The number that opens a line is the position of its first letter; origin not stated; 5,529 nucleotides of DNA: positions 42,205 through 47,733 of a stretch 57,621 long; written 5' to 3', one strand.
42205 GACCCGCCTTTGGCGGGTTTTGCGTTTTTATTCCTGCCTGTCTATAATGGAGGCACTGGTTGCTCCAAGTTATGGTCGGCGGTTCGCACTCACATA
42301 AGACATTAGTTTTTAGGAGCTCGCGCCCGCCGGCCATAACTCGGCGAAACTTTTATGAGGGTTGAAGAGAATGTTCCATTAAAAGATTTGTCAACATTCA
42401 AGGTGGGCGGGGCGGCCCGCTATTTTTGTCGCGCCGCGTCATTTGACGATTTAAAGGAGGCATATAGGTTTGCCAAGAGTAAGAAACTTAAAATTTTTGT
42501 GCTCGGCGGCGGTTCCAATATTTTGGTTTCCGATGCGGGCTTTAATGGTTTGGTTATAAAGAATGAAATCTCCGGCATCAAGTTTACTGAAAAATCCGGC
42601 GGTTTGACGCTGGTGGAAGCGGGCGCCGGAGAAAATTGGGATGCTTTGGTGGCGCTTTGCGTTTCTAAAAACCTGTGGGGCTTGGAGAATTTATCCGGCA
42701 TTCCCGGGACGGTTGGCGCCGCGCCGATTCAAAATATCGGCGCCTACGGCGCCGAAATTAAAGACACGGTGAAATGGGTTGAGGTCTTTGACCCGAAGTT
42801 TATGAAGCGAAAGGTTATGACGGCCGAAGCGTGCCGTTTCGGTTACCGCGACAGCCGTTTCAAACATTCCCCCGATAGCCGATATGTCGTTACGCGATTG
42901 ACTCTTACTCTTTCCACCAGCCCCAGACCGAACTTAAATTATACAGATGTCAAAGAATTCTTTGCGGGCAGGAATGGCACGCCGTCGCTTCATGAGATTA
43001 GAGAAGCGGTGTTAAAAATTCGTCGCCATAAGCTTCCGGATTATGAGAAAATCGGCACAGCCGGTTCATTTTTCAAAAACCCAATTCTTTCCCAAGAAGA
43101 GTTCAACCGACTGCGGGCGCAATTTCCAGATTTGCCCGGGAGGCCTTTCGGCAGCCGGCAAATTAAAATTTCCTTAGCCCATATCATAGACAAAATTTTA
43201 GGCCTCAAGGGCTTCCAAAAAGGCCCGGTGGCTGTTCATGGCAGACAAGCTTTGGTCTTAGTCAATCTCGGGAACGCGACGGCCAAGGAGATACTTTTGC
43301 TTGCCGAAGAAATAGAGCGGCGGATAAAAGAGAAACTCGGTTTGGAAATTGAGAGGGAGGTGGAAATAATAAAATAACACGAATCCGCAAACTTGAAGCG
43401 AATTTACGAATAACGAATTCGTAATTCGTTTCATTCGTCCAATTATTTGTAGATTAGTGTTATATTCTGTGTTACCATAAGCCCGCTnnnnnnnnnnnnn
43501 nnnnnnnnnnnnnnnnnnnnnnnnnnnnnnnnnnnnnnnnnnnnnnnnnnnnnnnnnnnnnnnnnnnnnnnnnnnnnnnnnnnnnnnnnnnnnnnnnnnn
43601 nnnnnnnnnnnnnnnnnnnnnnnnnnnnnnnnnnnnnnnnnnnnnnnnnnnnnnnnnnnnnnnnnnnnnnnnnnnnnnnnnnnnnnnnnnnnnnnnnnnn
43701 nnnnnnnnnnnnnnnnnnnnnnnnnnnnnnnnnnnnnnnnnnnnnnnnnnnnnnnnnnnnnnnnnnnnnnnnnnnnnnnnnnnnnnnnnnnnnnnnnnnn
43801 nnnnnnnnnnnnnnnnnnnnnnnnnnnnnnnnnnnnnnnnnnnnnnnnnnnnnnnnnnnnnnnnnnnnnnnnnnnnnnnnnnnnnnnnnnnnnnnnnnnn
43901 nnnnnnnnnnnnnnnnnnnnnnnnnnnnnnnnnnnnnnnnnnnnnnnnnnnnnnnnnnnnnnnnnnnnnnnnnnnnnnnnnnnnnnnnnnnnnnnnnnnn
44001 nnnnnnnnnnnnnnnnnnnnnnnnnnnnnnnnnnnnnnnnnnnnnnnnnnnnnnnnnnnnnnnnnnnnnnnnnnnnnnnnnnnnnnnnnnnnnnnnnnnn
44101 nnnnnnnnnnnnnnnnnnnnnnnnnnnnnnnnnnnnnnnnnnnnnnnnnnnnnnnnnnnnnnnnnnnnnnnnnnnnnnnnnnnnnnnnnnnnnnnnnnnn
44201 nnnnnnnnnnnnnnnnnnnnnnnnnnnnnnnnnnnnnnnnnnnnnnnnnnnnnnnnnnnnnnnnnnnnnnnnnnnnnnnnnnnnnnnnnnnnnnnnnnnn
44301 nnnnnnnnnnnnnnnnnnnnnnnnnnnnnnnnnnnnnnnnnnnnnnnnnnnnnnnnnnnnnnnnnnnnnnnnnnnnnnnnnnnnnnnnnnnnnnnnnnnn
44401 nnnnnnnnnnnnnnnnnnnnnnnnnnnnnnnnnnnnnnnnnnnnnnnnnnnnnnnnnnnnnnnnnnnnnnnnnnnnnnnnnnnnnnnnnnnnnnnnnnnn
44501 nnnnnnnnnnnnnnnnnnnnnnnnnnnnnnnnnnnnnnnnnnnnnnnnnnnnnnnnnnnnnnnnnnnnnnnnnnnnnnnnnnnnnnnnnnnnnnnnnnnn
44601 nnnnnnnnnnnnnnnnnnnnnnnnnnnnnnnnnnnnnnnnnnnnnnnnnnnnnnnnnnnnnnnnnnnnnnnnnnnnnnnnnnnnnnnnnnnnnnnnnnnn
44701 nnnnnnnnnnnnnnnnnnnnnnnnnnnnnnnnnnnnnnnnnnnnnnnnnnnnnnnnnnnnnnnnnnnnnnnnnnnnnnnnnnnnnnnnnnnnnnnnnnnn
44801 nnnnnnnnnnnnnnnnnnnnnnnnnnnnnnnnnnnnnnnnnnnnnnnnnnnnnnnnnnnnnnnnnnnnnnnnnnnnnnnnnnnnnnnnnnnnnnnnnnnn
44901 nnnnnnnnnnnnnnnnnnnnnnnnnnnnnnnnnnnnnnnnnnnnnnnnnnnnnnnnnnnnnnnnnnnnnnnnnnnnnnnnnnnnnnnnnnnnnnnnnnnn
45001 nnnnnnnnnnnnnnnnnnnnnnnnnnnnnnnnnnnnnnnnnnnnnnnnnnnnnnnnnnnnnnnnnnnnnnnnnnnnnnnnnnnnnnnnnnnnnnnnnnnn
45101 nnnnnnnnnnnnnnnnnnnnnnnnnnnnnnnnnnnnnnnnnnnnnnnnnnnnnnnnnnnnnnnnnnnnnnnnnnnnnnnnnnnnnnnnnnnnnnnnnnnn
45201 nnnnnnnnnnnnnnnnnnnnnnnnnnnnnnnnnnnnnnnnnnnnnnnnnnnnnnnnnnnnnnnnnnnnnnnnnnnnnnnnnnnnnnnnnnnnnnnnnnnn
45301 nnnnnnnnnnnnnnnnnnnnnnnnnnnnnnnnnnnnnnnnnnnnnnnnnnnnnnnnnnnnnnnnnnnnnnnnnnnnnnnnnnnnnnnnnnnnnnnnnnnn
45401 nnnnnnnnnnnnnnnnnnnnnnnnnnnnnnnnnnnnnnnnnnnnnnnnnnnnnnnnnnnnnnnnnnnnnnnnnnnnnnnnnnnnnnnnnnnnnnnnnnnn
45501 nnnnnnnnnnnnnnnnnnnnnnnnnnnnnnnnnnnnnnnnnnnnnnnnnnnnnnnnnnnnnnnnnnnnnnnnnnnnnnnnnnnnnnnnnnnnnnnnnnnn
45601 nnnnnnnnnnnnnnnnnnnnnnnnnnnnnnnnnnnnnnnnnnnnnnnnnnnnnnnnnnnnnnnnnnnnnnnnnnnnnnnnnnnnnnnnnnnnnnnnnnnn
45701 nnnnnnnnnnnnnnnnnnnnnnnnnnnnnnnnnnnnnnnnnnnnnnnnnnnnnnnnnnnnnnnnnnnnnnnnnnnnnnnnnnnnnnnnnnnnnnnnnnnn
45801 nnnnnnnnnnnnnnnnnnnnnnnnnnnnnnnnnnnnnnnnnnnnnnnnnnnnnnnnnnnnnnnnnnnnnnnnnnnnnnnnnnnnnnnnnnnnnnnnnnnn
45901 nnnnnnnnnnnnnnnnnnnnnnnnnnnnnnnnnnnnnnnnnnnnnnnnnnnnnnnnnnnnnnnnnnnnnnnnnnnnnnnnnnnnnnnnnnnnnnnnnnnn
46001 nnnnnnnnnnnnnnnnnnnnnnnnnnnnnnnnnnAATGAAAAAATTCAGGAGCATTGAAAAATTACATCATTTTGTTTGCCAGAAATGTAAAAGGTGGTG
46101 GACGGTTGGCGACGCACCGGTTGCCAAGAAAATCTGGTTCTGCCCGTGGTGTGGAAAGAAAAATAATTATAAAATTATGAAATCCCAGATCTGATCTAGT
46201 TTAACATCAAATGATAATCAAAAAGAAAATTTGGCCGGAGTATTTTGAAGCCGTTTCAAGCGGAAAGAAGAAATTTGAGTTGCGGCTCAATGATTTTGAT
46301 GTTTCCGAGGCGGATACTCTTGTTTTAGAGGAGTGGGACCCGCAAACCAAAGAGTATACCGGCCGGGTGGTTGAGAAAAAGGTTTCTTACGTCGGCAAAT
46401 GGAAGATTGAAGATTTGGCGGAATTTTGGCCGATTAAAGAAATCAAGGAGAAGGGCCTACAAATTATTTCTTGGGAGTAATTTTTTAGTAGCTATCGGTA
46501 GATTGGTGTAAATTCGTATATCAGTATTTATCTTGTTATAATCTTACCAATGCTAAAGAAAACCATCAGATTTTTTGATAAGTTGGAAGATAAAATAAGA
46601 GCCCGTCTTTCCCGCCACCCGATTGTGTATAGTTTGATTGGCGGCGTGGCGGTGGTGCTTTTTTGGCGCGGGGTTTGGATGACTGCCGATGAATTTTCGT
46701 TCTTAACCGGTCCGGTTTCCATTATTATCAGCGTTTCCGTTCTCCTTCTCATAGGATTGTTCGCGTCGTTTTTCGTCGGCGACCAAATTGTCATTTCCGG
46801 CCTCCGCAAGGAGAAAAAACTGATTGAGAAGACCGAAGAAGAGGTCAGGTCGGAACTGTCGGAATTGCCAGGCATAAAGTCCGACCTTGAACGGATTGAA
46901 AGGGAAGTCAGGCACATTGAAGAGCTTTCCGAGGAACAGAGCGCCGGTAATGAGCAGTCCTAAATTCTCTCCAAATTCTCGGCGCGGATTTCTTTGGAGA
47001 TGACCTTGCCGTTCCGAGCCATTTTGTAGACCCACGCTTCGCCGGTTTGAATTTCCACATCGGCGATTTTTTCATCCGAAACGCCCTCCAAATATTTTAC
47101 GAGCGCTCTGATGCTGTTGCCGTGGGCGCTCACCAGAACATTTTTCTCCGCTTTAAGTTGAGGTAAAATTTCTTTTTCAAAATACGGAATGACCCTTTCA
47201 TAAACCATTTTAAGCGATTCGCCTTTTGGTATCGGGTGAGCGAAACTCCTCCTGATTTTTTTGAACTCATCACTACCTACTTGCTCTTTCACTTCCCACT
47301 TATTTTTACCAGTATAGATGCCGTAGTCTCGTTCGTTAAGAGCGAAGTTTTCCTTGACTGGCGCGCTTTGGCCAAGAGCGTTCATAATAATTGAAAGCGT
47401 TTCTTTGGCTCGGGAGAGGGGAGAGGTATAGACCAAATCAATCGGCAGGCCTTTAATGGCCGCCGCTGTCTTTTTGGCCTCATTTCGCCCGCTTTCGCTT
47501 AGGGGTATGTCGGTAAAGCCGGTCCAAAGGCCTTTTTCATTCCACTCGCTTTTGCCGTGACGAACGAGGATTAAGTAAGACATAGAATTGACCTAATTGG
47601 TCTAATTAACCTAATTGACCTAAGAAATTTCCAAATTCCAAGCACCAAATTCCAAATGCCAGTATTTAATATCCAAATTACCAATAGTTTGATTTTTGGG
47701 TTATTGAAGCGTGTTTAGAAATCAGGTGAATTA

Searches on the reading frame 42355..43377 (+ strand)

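Call 22: search_protein_families(library=pfam, proteins=[window:42355-43377:+], max_evalue=0.00001)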
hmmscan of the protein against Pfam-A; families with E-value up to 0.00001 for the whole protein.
window:42355-43377:+ (340 aa): 2 families
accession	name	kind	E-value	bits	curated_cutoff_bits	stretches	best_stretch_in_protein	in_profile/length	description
PF01565.28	FAD_binding_4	-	2.1e-23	83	26.4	1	23-147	3-131/139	FAD binding domain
PF02873.21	MurB_C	-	1e-22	80.6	27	1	214-339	1-99/99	UDP-N-acetylenolpyruvoylglucosamine reductase, C-terminal domain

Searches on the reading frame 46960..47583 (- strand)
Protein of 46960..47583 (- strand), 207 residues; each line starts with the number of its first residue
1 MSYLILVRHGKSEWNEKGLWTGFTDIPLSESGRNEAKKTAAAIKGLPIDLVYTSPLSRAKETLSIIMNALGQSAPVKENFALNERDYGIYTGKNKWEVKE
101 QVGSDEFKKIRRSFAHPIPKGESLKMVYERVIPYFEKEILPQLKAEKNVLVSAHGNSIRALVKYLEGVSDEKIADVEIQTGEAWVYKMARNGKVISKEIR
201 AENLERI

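Call 22: search_protein_families(library=pfam, proteins=[window:46960-47583:-], max_evalue=0.00001)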
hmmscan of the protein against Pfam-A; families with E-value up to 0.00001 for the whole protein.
window:46960-47583:- (207 aa): 1 family
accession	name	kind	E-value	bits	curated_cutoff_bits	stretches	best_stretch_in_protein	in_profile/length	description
PF00300.27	His_Phos_1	-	1.5e-43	149.2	21.7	1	4-195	1-188/194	Histidine phosphatase superfamily (branch 1)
